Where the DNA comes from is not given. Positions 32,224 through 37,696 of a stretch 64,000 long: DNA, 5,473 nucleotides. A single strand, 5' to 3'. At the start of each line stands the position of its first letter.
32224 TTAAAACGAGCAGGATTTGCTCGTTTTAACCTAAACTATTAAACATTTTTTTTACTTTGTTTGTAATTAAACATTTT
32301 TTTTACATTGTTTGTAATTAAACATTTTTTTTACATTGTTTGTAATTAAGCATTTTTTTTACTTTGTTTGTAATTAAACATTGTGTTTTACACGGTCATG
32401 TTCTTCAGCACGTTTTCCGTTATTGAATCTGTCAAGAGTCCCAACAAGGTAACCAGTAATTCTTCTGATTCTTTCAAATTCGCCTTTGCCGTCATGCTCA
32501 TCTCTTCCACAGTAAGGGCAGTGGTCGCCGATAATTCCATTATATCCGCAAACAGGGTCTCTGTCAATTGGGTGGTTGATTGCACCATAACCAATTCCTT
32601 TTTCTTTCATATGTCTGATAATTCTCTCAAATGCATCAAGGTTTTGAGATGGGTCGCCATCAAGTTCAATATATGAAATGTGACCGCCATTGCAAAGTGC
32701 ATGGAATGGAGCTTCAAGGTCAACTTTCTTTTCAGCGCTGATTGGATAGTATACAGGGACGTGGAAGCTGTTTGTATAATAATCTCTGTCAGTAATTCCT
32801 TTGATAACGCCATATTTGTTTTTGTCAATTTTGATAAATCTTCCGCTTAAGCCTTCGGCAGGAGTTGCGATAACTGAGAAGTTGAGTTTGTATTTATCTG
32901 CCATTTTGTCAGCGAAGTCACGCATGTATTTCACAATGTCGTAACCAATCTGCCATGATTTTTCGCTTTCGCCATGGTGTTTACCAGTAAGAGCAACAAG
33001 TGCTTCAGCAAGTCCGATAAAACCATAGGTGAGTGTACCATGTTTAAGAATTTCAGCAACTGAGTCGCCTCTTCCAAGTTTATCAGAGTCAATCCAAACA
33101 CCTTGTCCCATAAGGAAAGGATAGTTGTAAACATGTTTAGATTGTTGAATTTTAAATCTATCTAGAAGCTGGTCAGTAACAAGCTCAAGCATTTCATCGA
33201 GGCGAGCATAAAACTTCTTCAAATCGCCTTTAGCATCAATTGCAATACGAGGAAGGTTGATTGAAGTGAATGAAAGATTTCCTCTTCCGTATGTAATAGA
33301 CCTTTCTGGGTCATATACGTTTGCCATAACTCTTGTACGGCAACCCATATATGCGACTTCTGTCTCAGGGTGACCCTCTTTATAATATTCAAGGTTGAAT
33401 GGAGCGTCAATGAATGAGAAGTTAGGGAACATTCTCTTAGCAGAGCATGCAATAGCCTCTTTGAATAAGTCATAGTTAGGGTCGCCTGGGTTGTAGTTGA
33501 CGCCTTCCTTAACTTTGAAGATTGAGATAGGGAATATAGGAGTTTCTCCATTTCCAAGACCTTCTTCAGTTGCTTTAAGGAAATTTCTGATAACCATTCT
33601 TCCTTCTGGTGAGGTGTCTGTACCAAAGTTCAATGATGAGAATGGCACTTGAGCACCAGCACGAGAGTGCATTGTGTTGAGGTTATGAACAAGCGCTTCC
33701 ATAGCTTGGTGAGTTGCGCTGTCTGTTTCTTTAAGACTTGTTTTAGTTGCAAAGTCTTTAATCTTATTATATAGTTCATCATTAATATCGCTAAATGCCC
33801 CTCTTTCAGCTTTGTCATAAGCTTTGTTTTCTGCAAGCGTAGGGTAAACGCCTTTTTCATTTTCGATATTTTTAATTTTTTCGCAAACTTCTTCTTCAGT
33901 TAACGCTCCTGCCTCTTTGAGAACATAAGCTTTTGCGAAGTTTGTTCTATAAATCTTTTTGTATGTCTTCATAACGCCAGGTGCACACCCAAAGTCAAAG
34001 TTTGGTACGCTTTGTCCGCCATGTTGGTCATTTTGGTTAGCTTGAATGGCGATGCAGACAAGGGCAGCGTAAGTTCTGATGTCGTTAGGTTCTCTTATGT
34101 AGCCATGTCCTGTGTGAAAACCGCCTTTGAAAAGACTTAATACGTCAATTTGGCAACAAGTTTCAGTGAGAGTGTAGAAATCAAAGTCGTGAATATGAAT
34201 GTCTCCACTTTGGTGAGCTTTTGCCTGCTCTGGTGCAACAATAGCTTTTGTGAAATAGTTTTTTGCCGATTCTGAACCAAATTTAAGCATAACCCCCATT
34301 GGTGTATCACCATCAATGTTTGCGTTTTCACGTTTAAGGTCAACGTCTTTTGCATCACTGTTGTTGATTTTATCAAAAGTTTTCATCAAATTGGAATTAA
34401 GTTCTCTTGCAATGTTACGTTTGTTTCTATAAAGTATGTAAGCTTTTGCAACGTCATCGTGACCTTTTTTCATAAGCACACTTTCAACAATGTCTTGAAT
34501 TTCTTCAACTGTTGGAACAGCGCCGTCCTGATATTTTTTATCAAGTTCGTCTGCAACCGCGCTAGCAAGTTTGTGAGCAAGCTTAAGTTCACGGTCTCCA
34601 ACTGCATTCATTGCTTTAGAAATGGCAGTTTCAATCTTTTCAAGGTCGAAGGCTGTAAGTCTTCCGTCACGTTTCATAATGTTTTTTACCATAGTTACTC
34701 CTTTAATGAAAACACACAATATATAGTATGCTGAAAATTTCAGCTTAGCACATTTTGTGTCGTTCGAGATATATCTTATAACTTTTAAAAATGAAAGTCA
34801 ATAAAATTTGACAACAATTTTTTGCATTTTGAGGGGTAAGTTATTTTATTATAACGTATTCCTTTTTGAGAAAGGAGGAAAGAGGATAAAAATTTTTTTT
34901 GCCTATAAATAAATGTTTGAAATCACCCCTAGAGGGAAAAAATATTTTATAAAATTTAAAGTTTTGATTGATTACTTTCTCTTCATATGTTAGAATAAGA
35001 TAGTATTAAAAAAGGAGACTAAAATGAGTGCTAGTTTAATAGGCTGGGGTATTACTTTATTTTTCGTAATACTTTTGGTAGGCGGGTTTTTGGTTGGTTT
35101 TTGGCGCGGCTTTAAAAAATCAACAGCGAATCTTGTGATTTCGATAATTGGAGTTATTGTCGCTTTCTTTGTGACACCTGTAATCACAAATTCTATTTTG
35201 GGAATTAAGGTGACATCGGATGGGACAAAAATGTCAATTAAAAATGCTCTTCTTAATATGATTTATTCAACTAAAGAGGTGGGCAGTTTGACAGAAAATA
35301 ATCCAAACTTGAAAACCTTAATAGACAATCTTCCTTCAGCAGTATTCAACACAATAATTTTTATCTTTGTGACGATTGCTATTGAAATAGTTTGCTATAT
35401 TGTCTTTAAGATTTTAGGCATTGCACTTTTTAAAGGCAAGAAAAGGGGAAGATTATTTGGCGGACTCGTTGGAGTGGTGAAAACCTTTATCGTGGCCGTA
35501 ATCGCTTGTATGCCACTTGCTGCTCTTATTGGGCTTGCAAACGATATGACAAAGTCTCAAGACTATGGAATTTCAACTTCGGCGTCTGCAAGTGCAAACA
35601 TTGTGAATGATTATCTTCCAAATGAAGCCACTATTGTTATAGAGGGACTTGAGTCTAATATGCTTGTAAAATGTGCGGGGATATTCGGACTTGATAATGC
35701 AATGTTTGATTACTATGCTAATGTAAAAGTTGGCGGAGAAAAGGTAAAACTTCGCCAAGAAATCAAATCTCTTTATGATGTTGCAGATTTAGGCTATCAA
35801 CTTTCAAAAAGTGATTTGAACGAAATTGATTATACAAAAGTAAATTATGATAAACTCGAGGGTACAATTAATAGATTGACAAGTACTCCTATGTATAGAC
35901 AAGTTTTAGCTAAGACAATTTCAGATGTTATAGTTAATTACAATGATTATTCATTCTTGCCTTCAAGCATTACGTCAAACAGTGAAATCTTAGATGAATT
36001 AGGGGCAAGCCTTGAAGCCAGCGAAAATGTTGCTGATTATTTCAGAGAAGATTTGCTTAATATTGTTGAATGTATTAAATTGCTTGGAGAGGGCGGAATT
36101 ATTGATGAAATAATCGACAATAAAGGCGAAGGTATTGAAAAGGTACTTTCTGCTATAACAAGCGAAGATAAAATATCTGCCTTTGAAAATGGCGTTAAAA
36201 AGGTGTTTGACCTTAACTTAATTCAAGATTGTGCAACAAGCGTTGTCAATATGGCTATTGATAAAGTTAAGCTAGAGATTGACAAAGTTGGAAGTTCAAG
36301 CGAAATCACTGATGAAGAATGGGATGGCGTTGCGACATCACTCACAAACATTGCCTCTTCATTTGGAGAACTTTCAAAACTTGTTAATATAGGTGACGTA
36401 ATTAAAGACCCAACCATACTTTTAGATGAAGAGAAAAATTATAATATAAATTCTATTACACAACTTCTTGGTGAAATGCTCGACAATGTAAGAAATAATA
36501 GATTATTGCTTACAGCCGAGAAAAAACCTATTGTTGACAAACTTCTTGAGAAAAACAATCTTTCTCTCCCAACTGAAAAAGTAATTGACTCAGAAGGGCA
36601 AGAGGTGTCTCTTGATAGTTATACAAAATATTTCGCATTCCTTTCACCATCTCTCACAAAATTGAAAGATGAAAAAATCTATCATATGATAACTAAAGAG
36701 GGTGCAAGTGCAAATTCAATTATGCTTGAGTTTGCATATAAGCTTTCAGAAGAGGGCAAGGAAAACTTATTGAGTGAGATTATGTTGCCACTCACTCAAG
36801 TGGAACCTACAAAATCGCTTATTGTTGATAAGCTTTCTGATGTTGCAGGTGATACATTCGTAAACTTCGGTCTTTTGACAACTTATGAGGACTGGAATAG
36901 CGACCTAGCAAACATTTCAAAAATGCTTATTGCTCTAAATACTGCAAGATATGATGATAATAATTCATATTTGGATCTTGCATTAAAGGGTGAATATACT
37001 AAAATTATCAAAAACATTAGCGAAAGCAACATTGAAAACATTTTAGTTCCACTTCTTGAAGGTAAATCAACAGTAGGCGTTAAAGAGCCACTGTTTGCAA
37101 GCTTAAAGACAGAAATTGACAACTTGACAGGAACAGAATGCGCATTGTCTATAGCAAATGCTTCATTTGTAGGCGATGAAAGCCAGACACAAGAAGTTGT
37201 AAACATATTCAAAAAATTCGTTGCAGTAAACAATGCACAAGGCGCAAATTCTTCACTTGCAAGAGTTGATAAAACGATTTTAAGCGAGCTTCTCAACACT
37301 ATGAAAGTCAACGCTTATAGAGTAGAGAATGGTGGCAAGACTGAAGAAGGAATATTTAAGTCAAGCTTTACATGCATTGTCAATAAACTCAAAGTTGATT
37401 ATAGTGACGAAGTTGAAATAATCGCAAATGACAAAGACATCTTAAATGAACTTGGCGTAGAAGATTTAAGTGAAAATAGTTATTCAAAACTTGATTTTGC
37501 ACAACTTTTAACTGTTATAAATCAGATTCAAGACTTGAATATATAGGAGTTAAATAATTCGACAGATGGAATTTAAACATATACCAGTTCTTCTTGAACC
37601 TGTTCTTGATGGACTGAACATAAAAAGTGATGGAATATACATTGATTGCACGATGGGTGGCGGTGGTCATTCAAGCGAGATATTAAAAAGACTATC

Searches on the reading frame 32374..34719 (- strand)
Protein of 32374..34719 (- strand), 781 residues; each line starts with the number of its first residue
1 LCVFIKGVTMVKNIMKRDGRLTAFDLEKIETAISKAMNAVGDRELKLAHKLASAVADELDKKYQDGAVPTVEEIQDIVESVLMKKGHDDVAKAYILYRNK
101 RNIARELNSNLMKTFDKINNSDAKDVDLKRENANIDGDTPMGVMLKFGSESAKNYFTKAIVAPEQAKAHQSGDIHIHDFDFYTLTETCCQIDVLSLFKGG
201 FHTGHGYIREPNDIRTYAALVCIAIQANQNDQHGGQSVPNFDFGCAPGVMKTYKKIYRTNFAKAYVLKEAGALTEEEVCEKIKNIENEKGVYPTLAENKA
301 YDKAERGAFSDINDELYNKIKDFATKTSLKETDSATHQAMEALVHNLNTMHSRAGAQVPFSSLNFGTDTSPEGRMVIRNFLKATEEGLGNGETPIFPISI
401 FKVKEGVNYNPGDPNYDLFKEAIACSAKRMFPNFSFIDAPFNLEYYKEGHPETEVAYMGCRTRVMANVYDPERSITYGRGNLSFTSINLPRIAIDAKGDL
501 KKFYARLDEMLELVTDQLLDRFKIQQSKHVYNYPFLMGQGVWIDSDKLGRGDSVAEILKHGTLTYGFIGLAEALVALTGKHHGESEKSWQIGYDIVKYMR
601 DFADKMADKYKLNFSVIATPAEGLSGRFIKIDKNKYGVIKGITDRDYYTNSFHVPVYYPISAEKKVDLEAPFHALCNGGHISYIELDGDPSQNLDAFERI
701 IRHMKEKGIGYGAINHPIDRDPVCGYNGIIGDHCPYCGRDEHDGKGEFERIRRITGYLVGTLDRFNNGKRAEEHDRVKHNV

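Call 11: search_protein_families(library=pfam, proteins=[window:32374-34719:-])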
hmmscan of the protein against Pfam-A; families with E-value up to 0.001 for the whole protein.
window:32374-34719:- (781 aa): 2 families
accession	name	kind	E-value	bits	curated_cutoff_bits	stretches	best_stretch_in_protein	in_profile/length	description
PF13597.11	NRDD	-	1.1e-203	678.4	26.2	1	131-779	1-562/562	Anaerobic ribonucleoside-triphosphate reductase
PF03477.21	ATP-cone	-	2.5e-26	92.5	25.8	1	13-102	2-87/88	ATP cone domain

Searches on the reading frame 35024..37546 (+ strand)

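Call 11: search_protein_families(library=pfam, proteins=[window:35024-37546:+])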
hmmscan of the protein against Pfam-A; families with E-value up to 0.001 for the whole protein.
window:35024-37546:+ (840 aa): 1 family
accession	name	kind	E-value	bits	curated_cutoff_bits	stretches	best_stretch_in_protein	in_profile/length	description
PF02674.22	Colicin_V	-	1.6e-08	35.1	29.3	1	12-175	3-127/144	Colicin V production protein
